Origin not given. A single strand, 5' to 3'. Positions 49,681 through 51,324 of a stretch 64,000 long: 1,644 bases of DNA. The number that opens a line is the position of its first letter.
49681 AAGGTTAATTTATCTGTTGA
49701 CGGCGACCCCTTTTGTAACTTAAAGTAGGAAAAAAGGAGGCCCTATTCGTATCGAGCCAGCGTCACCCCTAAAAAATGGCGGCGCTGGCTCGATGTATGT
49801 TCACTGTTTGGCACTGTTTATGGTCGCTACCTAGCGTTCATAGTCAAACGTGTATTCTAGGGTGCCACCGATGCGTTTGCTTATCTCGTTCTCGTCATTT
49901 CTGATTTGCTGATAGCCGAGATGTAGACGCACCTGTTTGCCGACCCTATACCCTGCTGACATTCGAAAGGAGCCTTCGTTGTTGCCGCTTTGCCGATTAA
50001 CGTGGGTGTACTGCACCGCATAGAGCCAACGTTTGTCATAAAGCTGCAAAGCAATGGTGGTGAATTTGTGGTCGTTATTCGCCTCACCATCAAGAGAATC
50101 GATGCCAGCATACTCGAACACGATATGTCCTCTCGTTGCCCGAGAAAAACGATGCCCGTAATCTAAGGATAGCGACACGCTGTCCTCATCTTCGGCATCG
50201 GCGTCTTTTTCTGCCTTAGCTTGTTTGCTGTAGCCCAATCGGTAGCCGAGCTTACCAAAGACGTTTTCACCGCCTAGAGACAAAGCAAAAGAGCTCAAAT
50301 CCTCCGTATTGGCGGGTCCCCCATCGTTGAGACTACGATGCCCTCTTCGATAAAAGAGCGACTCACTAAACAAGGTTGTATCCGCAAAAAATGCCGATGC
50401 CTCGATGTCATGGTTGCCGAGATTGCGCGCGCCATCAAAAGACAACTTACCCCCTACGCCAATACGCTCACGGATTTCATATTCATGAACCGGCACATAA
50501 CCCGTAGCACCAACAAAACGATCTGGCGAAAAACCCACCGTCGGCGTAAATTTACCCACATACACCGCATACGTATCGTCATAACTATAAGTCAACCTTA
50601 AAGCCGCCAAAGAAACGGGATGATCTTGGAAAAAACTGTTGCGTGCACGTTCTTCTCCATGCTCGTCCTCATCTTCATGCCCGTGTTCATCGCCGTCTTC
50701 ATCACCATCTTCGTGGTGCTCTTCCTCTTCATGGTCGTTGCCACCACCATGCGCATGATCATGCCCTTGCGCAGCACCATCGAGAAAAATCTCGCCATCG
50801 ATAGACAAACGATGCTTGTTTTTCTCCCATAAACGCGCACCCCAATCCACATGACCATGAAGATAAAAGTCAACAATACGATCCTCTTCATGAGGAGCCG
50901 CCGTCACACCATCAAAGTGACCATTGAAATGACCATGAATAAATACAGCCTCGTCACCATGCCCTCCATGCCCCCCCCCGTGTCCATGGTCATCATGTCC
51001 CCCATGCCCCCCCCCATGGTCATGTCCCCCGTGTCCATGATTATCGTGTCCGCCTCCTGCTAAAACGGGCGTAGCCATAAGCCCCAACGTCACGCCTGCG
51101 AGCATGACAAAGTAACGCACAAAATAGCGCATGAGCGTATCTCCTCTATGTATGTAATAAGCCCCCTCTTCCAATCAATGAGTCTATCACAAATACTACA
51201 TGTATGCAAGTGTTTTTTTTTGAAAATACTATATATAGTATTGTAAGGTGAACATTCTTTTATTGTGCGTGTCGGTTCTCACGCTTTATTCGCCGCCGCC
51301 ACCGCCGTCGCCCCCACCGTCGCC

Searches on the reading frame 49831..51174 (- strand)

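Call 60: search_protein_families(library=pfam, proteins=[window:49831-51174:-], max_evalue=0.0001)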
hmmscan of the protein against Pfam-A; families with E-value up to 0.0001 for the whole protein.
window:49831-51174:- (447 aa): 1 family
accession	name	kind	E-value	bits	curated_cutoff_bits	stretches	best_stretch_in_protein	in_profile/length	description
PF13609.12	Porin_4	-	7.5e-05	23.1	27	1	282-428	172-309/310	Gram-negative porin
